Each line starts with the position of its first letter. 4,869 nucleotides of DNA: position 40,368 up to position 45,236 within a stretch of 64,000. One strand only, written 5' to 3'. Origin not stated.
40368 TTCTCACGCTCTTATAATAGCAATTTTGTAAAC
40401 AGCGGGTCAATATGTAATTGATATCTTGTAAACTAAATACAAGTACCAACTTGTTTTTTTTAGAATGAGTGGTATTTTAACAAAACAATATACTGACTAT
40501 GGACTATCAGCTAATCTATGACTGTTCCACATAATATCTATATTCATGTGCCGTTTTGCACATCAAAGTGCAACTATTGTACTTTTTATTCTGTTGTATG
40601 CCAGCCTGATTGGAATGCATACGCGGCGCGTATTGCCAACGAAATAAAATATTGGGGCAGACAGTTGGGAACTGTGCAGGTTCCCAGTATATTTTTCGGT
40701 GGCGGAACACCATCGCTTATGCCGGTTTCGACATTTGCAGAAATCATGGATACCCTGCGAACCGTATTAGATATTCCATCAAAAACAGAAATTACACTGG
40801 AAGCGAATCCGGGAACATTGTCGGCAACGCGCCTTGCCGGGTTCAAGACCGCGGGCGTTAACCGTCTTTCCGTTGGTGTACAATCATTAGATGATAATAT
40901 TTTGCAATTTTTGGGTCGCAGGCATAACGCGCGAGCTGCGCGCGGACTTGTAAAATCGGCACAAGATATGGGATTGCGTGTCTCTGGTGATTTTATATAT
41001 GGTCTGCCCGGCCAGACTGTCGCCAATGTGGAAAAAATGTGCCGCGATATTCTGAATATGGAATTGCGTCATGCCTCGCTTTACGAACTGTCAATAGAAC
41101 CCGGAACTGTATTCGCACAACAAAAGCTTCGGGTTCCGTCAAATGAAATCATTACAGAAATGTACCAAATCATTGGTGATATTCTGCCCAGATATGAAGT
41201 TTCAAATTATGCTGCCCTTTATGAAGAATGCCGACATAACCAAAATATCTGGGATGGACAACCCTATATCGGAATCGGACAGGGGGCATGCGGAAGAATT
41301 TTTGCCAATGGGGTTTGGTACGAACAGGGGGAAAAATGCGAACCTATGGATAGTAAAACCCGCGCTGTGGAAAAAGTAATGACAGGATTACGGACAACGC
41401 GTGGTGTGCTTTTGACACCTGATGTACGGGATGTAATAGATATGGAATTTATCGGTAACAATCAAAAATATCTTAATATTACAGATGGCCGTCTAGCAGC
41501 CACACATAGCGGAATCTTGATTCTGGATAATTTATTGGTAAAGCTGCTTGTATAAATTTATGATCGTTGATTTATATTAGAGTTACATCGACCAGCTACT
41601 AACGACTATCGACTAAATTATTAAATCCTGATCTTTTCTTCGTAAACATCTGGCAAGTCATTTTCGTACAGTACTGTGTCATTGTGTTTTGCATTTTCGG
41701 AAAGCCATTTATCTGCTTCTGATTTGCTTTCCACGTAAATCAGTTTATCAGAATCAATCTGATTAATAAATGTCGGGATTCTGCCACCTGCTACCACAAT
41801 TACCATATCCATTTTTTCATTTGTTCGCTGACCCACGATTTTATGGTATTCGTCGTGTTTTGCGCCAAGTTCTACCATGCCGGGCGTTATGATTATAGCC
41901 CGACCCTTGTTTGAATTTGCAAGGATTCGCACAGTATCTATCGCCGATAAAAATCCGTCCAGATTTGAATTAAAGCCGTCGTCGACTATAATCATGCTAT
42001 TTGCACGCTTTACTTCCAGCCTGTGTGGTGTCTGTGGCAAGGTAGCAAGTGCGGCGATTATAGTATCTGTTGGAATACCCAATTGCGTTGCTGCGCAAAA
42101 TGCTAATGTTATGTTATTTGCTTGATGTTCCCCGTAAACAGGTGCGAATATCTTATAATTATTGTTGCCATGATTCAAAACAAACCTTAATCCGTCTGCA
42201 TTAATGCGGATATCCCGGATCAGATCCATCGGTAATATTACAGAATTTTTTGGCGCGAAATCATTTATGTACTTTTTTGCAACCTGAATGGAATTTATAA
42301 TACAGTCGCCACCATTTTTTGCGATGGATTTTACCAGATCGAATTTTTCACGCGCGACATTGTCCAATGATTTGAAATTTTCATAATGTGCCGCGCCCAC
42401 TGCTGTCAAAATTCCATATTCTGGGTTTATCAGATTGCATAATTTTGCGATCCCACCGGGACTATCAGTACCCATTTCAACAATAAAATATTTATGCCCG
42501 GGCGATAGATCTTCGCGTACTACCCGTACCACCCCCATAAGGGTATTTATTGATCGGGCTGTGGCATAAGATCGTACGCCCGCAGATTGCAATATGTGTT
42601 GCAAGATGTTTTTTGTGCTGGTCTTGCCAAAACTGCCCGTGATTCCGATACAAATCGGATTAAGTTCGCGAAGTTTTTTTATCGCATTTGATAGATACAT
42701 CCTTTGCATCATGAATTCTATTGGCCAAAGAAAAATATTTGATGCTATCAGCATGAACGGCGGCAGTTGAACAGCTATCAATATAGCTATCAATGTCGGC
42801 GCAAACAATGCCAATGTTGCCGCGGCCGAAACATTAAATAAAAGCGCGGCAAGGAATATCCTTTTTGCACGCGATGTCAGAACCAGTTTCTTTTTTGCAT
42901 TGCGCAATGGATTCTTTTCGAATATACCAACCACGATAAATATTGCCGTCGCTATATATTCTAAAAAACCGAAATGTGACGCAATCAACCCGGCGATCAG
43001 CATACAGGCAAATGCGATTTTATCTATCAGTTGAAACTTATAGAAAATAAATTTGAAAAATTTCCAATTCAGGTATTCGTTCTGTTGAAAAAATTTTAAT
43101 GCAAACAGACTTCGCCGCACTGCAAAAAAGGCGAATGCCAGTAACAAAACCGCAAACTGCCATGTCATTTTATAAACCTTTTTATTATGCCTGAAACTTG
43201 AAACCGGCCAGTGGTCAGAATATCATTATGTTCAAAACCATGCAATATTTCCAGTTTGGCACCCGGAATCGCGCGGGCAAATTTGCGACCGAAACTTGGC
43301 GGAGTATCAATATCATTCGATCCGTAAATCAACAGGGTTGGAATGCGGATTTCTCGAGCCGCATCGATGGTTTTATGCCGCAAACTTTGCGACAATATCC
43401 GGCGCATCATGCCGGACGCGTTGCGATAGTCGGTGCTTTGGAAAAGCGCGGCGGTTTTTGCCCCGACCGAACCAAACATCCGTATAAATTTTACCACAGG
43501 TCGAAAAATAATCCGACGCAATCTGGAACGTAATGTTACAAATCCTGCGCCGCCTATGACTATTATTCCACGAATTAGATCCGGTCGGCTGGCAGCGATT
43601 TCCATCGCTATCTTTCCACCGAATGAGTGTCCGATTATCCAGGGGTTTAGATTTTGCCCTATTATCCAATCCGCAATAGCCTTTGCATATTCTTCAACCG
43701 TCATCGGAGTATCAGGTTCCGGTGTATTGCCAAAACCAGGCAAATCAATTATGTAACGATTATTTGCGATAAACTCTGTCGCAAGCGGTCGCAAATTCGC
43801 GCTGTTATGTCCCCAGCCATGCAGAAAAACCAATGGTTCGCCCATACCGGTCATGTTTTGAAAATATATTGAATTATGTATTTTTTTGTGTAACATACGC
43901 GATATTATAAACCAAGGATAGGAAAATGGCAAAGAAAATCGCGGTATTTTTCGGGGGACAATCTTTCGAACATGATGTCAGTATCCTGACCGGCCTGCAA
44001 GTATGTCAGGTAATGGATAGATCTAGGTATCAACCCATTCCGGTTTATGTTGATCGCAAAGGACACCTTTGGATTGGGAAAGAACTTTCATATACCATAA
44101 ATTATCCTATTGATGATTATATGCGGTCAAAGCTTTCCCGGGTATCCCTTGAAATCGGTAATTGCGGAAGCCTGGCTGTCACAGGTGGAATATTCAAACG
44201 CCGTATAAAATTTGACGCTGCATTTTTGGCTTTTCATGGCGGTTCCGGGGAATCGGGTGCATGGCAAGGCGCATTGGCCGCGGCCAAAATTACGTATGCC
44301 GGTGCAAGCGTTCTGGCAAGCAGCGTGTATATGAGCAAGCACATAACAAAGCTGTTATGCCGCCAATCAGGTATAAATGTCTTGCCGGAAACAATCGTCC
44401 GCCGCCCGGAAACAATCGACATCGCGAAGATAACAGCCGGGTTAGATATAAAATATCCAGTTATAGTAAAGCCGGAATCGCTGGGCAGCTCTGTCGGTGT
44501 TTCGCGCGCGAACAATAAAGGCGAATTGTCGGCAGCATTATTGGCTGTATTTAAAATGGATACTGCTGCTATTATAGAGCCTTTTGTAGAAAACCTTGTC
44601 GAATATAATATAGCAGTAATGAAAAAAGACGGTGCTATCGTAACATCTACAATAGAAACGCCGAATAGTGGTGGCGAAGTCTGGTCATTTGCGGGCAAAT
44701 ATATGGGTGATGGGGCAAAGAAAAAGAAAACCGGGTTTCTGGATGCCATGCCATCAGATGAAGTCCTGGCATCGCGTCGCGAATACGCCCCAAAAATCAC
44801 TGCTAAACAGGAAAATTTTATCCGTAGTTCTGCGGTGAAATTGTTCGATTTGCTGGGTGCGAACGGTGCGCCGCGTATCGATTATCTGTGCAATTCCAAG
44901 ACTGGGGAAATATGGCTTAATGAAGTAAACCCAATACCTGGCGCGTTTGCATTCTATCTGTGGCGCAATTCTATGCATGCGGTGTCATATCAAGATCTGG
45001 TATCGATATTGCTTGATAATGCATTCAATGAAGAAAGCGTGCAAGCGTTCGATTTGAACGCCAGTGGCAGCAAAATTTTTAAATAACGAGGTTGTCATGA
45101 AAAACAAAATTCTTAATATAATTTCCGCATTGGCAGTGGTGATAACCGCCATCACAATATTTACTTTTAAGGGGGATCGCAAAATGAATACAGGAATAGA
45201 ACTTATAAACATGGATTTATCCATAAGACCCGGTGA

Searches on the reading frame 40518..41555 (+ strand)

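Call 20: search_protein_families(library=ncbifam, proteins=[window:40518-41555:+], max_evalue=0.00001)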
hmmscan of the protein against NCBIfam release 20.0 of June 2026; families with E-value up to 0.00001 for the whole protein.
window:40518-41555:+ (345 aa): 26 families (the best 25 are shown)
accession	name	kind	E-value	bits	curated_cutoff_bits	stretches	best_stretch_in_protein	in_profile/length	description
TIGR00539.1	hemN_rel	equivalog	2.4e-68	230.9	205.4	1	7-264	3-267/361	radical SAM family heme chaperone HemW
NF005133.0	PRK06582.1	equivalog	3.3e-66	223.9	597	1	6-264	13-281/390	coproporphyrinogen III oxidase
TIGR04107.1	rSAM_HutW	equivalog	1.5e-40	139.3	400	1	6-283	41-331/419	heme anaerobic degradation radical SAM methyltransferase ChuW/HutW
NF004567.0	PRK05904.1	equivalog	4.4e-40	138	355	1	6-322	8-332/353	coproporphyrinogen III oxidase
NF006067.1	PRK08208.1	equivalog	7.5e-38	130.6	380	1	5-225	36-259/427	STM4012 family radical SAM protein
TIGR03994.1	rSAM_HemZ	equivalog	2.1e-37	129.2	321.4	1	6-231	86-318/401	coproporphyrinogen dehydrogenase HemZ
NF006064.0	PRK08207.2-2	equivalog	4.6e-34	118.2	504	1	6-231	146-378/465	coproporphyrinogen III oxidase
TIGR00538.1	hemN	equivalog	3.1e-31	108.7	324.95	1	3-231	48-280/454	oxygen-independent coproporphyrinogen III oxidase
NF006385.0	PRK08629.1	equivalog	1.4e-29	103.2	355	1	7-259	55-307/439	coproporphyrinogen III oxidase family protein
NF006060.0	PRK08207.1-3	equivalog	5.2e-25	88.1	653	1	6-223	151-381/477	coproporphyrinogen III oxidase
NF006061.0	PRK08207.1-4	equivalog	1.9e-24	86.3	702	1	6-219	175-398/501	coproporphyrinogen III oxidase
NF006066.0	PRK08207.2-5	equivalog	6e-21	74.6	1117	1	6-197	192-390/518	coproporphyrinogen III oxidase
NF006059.0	PRK08207.1-1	equivalog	3.1e-18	65.8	1012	1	6-218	173-395/496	coproporphyrinogen III oxidase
NF006062.0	PRK08207.1-5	equivalog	1e-16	60.9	1007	1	6-216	150-373/476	coproporphyrinogen III oxidase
NF006065.0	PRK08207.2-4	equivalog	1.3e-15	57.4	922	1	7-206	171-383/484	coproporphyrinogen III oxidase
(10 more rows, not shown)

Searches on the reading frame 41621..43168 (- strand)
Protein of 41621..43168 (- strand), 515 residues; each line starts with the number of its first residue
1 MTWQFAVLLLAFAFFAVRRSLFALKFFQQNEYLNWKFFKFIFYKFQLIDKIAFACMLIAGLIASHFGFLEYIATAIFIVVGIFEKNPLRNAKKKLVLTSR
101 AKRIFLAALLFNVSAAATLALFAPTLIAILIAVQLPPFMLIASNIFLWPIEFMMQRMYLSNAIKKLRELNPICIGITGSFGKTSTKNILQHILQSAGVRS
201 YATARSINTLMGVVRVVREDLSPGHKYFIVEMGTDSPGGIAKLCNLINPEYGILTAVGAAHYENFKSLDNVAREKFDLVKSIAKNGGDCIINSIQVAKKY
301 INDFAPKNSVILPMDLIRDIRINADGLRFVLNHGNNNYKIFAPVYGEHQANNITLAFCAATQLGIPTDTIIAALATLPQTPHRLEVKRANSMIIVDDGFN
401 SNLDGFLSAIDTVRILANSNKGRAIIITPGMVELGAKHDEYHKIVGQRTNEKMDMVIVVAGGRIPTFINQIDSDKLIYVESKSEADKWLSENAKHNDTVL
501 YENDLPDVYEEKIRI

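Call 20: search_protein_families(library=ncbifam, proteins=[window:41621-43168:-], max_evalue=0.00001)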
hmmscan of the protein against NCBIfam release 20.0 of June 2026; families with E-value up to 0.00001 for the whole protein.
window:41621-43168:- (515 aa): 20 families
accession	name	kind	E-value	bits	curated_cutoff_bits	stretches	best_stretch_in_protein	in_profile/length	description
TIGR01143.1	murF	subfamily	1.5e-59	202.1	288.6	1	164-500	67-402/418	UDP-N-acetylmuramoyl-tripeptide--D-alanyl-D-alanine ligase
NF008896.0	PRK11929.1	equivalog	1.5e-45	155.4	1023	1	168-500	601-940/965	bifunctional UDP-N-acetylmuramoyl-L-alanyl-D-glutamate--2,6-diaminopimelate ligase MurE/UDP-N-acetylmuramoyl-tripeptide--D-alanyl-D-alanine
NF008041.0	PRK10773.1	equivalog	3.5e-32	111.7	551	1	173-459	102-391/453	UDP-N-acetylmuramoyl-tripeptide--D-alanyl-D-alanine ligase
NF008897.0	PRK11930.1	equivalog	9.3e-32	109.9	804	1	167-500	103-437/822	bifunctional UDP-N-acetylmuramoyl-tripeptide:D-alanyl-D-alanine ligase/alanine racemase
NF010693.0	PRK14093.1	equivalog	4.9e-24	84.8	544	1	173-472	110-419/479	UDP-N-acetylmuramoylalanyl-D-glutamyl-2,6-diaminopimelate--D-alanyl-D-alanine ligase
NF053645.1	pMurC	equivalog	1.2e-15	57.3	560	1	157-292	89-228/492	pseudomurein biosynthesis peptide ligase pMurC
TIGR01082.1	murC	equivalog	1.1e-14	54.4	335.1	1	173-427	102-351/449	UDP-N-acetylmuramate--L-alanine ligase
NF033197.0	F430_CfbE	equivalog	5.8e-14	51.9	250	1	165-427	93-349/430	coenzyme F430 synthase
NF001126.0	PRK00139.1-4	equivalog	1.3e-13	50.3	373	1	173-418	106-367/486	UDP-N-acetylmuramoyl-L-alanyl-D-glutamate--2,6-diaminopimelate ligase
TIGR01085.1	murE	subfamily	7.1e-13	48.3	257.3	1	173-421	87-357/472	UDP-N-acetylmuramyl-tripeptide synthetase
TIGR01081.1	mpl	equivalog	1.2e-12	47.6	388.7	1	173-426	104-356/448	UDP-N-acetylmuramate:L-alanyl-gamma-D-glutamyl-meso-diaminopimelate ligase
NF001124.0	PRK00139.1-2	equivalog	1.3e-12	47.2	476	1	257-458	207-410/500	UDP-N-acetylmuramoyl-L-alanyl-D-glutamate--2,6-diaminopimelate ligase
TIGR01087.1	murD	equivalog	2.7e-12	46.5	211.95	1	171-414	104-339/441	UDP-N-acetylmuramoyl-L-alanine--D-glutamate ligase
NF053648.1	pMurE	equivalog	1.2e-11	44.1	600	1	159-418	87-353/464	pseudomurein biosynthesis peptide ligase pMurE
NF053646.1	pMurD1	equivalog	1.7e-10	40.2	610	1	159-399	99-336/465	pseudomurein biosynthesis peptide ligase pMurD1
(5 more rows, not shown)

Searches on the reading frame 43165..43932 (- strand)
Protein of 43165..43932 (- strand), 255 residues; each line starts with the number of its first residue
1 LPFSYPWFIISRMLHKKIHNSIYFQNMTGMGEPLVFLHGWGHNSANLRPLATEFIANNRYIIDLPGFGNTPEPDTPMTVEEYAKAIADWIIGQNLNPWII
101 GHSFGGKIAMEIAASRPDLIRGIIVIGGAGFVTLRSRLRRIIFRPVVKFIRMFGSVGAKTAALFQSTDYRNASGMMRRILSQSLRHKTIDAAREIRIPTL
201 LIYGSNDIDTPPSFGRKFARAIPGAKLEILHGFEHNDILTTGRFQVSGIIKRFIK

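Call 67: search_protein_families(library=pfam, proteins=[window:43165-43932:-], max_evalue=0.00001)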
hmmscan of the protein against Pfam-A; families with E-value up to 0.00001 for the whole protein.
window:43165-43932:- (255 aa): 3 families
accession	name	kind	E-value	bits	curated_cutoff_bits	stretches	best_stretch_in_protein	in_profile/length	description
PF00561.26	Abhydrolase_1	-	3.5e-17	63.3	25.8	1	33-185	2-145/245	alpha/beta hydrolase fold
PF12697.13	Abhydrolase_6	-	5.7e-17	63.5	26.3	1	34-228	1-197/217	Alpha/beta hydrolase family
PF12146.15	Hydrolase_4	-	4.3e-14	52.8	27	1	34-137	7-118/239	Serine aminopeptidase, S33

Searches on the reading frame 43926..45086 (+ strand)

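Call 67: search_protein_families(library=pfam, proteins=[window:43926-45086:+], max_evalue=0.00001)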
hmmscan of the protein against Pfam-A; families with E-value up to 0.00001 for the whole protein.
window:43926-45086:+ (386 aa): 3 families
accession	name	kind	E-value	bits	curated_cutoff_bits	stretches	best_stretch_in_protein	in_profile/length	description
PF07478.18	Dala_Dala_lig_C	-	2.1e-31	109.4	24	1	145-363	2-203/204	D-ala D-ala ligase C-terminus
PF01820.27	Dala_Dala_lig_N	-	1.7e-22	80.6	34.6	1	4-127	1-121/121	D-ala D-ala ligase N-terminus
PF02786.22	CPSase_L_D2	-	3.2e-07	30.5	19.8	0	149-239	13-109/211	Carbamoyl-phosphate synthase L chain, ATP binding domain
